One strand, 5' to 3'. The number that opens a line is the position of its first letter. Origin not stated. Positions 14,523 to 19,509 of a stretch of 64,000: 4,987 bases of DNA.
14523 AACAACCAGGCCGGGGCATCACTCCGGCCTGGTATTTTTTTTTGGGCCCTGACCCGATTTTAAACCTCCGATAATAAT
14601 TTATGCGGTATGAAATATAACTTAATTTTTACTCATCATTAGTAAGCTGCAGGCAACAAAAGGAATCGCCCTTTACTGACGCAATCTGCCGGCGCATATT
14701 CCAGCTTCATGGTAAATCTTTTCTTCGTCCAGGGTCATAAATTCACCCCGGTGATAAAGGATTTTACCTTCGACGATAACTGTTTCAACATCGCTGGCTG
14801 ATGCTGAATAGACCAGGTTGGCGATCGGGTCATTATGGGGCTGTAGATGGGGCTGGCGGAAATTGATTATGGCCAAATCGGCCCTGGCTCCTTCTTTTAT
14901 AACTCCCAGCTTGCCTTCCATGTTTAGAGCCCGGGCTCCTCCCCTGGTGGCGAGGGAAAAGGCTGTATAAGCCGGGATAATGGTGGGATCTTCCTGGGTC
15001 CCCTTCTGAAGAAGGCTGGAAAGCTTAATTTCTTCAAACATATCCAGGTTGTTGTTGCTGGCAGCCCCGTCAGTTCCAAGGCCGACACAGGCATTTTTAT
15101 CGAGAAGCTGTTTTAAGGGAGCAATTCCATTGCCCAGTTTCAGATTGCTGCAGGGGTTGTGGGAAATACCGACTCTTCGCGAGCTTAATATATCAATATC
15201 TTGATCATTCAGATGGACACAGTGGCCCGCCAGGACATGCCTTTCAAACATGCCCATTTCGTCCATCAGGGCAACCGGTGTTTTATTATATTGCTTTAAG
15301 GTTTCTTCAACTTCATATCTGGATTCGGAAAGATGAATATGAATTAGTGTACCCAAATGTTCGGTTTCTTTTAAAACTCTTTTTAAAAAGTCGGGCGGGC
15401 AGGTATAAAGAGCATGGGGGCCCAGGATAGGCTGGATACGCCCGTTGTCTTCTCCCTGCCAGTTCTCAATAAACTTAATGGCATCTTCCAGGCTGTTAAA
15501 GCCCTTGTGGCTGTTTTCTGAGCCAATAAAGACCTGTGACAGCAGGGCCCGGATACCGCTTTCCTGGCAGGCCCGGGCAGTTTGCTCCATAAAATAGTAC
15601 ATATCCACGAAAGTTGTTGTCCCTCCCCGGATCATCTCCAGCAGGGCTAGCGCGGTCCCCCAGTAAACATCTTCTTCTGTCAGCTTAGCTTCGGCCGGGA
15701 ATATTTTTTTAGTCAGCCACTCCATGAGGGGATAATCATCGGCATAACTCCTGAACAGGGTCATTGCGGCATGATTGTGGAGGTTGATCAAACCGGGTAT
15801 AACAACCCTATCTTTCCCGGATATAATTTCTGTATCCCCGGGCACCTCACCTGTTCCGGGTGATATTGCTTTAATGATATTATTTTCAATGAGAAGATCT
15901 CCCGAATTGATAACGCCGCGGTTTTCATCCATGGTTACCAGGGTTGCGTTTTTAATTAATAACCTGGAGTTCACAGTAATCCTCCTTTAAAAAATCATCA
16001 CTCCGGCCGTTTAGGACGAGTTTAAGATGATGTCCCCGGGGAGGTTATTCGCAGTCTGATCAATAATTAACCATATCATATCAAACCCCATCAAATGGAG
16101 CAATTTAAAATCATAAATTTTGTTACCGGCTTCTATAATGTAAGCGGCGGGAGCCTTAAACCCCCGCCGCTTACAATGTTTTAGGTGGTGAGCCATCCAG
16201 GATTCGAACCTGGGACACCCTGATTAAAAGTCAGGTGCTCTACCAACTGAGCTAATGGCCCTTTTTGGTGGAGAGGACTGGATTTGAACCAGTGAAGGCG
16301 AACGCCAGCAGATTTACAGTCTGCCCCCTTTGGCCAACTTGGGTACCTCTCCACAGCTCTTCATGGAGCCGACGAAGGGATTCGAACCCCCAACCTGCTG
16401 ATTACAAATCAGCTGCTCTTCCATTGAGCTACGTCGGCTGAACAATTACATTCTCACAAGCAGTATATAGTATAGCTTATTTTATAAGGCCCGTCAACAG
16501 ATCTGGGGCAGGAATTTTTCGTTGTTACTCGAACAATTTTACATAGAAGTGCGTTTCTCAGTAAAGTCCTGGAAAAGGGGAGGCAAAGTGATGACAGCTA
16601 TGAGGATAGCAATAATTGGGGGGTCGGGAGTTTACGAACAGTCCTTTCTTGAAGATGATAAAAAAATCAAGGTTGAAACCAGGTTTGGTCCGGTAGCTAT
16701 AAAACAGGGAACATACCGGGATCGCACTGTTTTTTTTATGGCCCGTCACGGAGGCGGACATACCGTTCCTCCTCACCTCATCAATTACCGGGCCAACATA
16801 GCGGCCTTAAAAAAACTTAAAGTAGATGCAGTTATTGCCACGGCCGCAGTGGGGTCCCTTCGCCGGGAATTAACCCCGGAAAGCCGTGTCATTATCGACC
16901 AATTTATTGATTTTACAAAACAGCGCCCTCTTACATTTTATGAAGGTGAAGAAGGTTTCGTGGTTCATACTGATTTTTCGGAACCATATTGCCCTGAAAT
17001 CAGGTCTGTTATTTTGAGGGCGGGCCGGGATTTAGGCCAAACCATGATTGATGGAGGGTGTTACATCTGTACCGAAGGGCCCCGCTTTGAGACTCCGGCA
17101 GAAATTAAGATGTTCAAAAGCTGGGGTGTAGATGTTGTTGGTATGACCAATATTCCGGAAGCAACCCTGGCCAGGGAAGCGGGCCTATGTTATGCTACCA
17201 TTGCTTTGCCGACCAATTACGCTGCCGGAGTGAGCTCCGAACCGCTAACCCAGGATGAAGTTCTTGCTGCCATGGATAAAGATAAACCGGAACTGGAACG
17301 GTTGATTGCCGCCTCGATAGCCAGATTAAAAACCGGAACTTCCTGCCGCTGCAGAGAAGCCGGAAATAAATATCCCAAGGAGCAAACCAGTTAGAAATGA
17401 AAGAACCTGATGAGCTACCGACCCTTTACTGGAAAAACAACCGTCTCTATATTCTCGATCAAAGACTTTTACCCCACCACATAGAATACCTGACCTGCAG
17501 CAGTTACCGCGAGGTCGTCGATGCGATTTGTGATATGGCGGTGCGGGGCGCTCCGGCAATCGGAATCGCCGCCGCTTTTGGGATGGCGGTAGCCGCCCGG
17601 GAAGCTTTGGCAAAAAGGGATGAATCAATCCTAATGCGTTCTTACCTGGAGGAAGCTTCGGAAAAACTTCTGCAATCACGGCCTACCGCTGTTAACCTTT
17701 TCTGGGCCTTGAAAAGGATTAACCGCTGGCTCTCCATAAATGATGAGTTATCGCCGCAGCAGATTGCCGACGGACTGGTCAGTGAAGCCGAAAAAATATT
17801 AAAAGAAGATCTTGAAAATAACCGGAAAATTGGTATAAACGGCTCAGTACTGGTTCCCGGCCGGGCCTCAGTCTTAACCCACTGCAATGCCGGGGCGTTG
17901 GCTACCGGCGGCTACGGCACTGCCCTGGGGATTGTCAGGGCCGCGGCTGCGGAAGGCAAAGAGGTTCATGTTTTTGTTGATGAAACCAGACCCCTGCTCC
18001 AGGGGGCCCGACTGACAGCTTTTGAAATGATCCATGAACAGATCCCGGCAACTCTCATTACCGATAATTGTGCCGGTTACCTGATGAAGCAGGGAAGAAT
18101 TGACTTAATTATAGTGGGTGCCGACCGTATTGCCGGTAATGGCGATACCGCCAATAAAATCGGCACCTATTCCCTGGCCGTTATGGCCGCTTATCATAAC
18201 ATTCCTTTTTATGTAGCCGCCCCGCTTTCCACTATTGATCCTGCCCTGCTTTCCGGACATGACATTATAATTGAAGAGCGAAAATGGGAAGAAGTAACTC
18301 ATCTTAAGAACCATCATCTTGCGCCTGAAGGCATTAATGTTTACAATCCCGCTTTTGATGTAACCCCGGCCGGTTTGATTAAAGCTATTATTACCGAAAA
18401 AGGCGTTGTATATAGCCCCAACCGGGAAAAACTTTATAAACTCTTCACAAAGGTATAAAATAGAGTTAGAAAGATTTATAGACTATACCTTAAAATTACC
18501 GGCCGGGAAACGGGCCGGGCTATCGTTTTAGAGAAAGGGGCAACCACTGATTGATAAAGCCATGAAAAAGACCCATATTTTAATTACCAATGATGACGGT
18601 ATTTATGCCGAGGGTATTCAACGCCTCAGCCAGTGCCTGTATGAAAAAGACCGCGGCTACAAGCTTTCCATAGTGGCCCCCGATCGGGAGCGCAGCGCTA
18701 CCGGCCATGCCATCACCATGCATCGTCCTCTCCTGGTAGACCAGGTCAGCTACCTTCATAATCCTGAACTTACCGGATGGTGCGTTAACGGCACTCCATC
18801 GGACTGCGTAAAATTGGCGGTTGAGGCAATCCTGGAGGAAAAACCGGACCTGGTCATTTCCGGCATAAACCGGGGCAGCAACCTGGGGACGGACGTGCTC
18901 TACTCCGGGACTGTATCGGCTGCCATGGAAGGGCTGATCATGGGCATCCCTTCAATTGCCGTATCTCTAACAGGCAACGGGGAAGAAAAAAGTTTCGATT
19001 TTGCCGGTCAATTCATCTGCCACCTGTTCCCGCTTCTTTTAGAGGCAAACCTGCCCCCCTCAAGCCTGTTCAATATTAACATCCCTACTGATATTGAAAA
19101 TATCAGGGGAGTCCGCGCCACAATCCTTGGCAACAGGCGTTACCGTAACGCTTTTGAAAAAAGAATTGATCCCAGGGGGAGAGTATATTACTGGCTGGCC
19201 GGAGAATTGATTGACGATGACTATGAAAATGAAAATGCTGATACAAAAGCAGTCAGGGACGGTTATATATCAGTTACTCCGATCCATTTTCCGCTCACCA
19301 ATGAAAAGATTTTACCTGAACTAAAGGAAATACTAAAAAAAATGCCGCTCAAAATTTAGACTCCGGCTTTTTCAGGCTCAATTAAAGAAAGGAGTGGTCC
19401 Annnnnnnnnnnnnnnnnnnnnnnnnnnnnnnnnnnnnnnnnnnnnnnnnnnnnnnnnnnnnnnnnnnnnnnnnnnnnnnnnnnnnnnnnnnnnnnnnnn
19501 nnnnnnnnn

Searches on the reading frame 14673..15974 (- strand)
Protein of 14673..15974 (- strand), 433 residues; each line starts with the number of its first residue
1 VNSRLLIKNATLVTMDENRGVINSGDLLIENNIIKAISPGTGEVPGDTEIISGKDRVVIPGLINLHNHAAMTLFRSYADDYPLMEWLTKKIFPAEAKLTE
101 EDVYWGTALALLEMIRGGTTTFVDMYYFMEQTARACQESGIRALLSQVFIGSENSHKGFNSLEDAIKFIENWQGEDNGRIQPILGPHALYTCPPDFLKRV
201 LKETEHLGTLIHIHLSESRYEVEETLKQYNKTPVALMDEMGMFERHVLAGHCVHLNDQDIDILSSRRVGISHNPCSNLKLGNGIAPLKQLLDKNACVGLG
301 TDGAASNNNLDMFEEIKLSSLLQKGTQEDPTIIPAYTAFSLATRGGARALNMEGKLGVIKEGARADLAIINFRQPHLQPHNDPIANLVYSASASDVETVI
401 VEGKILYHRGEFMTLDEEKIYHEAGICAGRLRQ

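Call 57: search_protein_families(library=pfam, proteins=[window:14673-15974:-], max_evalue=0.00001)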
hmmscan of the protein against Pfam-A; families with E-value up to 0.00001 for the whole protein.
window:14673-15974:- (433 aa): 2 families
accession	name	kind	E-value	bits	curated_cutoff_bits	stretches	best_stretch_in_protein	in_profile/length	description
PF01979.26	Amidohydro_1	-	2.7e-75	254.2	25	1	57-406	1-345/345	Amidohydrolase family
PF07969.17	Amidohydro_3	-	2.9e-20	73.6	29.7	1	194-407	261-472/472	Amidohydrolase family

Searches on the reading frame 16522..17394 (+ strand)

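Call 57: search_protein_families(library=pfam, proteins=[window:16522-17394:+], max_evalue=0.00001)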
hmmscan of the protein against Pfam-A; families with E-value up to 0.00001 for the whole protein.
window:16522-17394:+ (290 aa): 1 family
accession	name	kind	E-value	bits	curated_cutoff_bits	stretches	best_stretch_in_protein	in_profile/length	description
PF01048.26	PNP_UDP_1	-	1.6e-47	162.3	25.1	1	28-266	1-232/233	Phosphorylase superfamily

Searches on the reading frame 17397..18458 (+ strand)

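Call 57: search_protein_families(library=pfam, proteins=[window:17397-18458:+], max_evalue=0.00001)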
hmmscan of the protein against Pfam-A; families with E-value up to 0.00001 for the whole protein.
window:17397-18458:+ (353 aa): 1 family
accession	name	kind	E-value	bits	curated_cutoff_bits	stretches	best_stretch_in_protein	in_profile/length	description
PF01008.23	IF-2B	-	8.2e-88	294.7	22.4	1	49-338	2-278/280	Initiation factor 2 subunit family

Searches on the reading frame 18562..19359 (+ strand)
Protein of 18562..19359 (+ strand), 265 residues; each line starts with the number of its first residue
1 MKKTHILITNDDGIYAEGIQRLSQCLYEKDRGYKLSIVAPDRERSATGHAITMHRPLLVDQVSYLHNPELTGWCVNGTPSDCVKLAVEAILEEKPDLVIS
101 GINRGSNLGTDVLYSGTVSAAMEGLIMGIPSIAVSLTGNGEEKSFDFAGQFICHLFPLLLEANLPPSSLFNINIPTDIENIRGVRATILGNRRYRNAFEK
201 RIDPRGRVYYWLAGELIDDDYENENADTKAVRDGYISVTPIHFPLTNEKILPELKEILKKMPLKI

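Call 57: search_protein_families(library=pfam, proteins=[window:18562-19359:+], max_evalue=0.00001)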
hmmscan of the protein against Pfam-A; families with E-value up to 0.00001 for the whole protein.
window:18562-19359:+ (265 aa): 1 family
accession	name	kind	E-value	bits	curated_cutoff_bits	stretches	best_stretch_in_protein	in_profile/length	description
PF01975.23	SurE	-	2.7e-62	210.4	22.1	1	6-195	1-188/189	Survival protein SurE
